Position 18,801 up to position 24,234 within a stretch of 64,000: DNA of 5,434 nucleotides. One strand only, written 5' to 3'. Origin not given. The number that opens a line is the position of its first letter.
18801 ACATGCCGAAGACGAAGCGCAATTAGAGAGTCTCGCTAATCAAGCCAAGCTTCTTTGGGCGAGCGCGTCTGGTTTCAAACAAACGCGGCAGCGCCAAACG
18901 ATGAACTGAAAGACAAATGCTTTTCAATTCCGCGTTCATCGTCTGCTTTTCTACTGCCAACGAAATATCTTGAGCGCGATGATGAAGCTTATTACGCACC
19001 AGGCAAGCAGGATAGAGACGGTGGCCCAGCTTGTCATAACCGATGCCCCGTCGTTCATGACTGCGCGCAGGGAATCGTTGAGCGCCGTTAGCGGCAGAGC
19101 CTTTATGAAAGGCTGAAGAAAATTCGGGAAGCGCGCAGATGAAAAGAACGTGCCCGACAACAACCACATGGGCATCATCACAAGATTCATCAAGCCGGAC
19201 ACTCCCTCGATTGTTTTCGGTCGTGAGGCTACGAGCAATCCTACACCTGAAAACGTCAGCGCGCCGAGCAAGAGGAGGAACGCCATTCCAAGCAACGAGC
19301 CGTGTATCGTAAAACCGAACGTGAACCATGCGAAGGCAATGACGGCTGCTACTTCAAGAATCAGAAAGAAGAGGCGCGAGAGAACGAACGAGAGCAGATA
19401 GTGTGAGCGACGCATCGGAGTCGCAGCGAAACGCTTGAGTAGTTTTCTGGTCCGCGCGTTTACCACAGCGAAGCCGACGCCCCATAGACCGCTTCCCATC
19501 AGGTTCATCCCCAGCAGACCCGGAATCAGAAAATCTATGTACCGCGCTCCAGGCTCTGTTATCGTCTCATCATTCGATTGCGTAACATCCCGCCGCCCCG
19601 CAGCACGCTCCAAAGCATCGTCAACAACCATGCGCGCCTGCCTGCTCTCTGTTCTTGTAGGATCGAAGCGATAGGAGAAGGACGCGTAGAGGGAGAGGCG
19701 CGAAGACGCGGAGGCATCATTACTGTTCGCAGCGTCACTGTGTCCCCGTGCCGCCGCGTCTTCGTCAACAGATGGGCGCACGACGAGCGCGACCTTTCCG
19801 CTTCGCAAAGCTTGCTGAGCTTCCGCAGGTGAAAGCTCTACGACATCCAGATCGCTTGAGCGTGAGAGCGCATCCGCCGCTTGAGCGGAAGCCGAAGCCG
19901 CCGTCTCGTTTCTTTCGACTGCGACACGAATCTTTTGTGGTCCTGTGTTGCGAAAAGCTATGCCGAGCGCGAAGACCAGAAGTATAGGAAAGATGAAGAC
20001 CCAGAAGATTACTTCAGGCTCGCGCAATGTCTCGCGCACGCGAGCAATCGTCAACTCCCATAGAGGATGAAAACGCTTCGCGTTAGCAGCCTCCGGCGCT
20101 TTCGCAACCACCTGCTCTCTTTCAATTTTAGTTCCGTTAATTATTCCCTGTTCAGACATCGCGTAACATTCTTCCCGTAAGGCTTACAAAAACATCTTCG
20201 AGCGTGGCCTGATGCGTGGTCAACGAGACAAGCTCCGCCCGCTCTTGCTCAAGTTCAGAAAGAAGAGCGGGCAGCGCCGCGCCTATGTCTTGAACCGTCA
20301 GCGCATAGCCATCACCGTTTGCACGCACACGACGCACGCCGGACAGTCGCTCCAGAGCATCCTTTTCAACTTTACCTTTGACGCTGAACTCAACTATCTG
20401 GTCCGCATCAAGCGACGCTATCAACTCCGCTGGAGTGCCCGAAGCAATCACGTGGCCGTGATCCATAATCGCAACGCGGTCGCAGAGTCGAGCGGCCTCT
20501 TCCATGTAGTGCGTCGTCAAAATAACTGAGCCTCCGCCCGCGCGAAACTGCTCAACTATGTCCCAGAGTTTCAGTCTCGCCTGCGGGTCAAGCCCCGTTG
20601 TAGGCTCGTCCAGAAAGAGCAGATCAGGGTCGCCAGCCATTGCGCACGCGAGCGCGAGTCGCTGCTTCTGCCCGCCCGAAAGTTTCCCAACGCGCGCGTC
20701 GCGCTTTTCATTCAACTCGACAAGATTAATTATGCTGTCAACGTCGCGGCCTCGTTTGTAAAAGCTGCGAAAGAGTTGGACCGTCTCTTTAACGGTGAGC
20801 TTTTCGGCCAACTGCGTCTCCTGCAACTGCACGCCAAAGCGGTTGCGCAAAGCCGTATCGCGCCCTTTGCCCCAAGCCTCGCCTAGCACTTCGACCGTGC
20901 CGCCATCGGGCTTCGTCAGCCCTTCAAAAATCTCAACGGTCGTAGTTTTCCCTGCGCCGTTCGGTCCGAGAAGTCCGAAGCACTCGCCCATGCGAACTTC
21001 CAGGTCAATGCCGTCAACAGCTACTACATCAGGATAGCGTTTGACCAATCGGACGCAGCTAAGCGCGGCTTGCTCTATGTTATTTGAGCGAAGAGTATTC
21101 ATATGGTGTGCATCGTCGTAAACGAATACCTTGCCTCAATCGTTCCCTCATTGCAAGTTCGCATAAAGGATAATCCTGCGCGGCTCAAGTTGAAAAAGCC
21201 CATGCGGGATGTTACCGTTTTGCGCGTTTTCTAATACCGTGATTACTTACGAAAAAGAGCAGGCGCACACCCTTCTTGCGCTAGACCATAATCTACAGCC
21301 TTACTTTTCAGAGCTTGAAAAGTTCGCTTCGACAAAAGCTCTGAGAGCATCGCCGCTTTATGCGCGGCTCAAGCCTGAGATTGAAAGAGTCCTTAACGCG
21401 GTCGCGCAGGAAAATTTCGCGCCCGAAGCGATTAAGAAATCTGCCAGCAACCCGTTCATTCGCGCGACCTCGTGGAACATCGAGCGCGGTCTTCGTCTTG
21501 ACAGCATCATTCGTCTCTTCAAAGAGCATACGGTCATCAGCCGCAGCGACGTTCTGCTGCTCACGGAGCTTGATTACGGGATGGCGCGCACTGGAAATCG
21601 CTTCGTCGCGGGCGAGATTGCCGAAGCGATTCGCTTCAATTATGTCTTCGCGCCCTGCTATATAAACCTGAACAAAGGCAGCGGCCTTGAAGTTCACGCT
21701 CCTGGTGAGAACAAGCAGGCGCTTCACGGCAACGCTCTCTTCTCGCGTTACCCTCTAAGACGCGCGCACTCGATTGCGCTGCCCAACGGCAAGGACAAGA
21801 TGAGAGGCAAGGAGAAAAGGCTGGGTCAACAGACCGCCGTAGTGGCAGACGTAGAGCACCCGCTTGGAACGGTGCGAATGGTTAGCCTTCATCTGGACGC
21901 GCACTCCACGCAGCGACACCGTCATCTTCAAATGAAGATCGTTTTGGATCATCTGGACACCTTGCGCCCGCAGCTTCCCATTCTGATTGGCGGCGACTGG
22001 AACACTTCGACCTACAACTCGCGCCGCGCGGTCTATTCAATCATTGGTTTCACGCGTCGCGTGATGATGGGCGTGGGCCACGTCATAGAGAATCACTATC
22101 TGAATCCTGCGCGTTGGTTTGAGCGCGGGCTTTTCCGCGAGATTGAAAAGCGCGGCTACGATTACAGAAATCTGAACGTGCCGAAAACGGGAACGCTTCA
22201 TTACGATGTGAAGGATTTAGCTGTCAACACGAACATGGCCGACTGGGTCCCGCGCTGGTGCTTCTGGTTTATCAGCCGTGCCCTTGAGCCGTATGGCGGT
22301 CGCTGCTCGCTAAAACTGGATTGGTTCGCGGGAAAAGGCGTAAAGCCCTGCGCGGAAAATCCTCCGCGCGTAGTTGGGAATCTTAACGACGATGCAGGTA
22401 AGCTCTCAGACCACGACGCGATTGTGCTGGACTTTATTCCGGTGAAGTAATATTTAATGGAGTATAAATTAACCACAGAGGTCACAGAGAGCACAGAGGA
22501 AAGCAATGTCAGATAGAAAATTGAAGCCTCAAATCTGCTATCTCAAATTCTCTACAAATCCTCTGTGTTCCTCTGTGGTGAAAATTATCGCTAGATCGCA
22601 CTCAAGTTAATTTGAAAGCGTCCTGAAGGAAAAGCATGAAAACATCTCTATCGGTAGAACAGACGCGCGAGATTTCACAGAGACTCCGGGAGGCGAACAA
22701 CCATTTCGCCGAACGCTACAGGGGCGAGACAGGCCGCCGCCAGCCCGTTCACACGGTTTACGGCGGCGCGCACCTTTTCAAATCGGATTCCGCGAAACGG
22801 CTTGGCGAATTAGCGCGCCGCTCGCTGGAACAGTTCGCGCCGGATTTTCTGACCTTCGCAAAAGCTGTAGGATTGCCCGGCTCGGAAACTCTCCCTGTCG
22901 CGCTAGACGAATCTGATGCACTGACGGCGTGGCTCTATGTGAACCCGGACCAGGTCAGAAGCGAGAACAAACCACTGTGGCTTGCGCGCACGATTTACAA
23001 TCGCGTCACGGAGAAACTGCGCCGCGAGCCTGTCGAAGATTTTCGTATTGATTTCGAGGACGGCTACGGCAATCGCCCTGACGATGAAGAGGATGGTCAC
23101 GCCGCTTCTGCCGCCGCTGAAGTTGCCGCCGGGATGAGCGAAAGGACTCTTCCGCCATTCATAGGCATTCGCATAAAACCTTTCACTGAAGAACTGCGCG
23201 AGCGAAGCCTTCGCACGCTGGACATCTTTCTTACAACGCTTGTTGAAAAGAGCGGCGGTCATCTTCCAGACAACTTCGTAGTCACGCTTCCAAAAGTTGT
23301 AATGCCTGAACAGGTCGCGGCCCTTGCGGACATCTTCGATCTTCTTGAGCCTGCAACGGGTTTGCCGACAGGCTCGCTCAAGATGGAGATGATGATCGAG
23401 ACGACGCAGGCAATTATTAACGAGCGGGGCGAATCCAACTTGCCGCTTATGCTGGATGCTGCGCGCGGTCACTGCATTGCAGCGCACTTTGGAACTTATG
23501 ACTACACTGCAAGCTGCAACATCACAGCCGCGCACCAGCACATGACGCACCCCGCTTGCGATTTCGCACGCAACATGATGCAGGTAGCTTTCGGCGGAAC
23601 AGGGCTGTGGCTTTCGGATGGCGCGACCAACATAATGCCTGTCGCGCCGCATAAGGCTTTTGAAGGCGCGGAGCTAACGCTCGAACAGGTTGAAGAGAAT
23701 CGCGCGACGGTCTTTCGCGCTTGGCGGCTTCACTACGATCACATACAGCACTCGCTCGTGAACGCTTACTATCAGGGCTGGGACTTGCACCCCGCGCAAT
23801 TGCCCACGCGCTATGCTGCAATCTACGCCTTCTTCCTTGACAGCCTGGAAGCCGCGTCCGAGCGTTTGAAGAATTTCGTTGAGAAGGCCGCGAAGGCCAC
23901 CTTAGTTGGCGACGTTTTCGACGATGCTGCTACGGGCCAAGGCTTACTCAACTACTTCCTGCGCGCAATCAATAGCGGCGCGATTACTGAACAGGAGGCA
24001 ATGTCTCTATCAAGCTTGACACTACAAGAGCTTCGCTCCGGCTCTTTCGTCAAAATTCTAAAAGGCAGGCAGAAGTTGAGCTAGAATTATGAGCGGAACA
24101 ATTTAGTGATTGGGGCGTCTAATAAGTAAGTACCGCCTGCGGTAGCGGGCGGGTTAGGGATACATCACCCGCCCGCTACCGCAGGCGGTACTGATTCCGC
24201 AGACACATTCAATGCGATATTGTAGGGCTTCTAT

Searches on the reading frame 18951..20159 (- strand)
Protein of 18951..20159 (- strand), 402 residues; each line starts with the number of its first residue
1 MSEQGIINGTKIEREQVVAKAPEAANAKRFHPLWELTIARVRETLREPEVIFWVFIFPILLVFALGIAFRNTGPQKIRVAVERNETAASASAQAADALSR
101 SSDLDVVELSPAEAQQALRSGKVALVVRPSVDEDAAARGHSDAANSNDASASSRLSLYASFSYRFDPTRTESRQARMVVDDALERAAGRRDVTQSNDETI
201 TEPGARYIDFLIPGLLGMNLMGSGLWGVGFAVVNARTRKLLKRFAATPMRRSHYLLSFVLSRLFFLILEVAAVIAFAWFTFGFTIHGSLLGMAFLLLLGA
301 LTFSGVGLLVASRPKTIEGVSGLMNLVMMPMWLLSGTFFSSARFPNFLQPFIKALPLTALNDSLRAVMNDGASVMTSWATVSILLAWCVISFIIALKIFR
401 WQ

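Call 52: search_protein_families(library=pfam, proteins=[window:18951-20159:-], max_evalue=0.00001)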
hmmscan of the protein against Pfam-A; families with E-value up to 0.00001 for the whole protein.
window:18951-20159:- (402 aa): 3 families
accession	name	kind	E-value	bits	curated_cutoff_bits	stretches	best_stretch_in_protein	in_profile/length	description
PF12698.13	ABC2_membrane_3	-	6.2e-35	121.3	31.6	1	50-396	3-346/347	ABC-2 family transporter protein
PF01061.29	ABC2_membrane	-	9.4e-27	94.4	26.9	1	207-368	51-210/211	ABC-2 type transporter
PF12679.13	ABC2_membrane_2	-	4.5e-07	29.9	27.2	1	41-400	8-279/283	ABC-2 family transporter protein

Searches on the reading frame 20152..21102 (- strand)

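Call 53: search_protein_families(library=pfam, proteins=[window:20152-21102:-], max_evalue=0.00001)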
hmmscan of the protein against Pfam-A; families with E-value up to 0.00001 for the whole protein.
window:20152-21102:- (316 aa): 3 families
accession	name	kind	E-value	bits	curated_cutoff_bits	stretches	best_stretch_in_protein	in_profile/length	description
PF00005.33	ABC_tran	-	5.5e-33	114.9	25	1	30-169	2-137/137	ABC transporter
PF13304.12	AAA_21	-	9.2e-14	52.6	27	1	124-198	221-298/304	AAA domain, putative AbiEii toxin, Type IV TA system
PF13732.12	DrrA1-3_C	-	4.6e-09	37.3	27.4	1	222-308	1-80/81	ATP-binding protein DrrA1-3-like, C-terminal domain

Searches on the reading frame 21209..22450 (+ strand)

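Call 53: search_protein_families(library=pfam, proteins=[window:21209-22450:+], max_evalue=0.00001)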
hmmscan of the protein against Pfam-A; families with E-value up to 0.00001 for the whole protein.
window:21209-22450:+ (413 aa): 1 family
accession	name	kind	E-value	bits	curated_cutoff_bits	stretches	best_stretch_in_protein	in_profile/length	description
PF03372.29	Exo_endo_phos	-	3.1e-09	37.3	24.5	1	88-266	2-156/225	Endonuclease/Exonuclease/phosphatase family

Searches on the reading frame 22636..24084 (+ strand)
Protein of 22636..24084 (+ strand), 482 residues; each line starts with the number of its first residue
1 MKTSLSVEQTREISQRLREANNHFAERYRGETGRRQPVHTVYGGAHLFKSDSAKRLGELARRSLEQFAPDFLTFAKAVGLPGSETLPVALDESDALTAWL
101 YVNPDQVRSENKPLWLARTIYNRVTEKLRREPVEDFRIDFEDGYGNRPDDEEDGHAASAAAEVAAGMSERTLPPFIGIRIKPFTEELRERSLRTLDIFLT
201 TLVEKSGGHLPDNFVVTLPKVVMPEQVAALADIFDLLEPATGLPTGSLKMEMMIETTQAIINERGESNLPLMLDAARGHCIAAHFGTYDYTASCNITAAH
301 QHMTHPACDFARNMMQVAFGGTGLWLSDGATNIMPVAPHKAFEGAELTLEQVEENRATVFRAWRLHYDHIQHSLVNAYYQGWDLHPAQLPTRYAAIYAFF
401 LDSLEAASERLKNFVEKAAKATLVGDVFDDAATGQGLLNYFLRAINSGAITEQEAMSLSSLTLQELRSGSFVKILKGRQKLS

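Call 53: search_protein_families(library=pfam, proteins=[window:22636-24084:+], max_evalue=0.00001)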
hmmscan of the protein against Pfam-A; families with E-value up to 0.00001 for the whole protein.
window:22636-24084:+ (482 aa): 2 families
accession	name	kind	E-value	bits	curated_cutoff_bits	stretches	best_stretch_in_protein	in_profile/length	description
PF22484.2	DUF6986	-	4.5e-186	619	27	1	17-473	1-407/408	Domain of unknown function (DUF6986)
PF01274.28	MS_TIM-barrel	-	4.6e-07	29.5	26.4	1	216-318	50-145/248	Malate synthase, TIM barrel domain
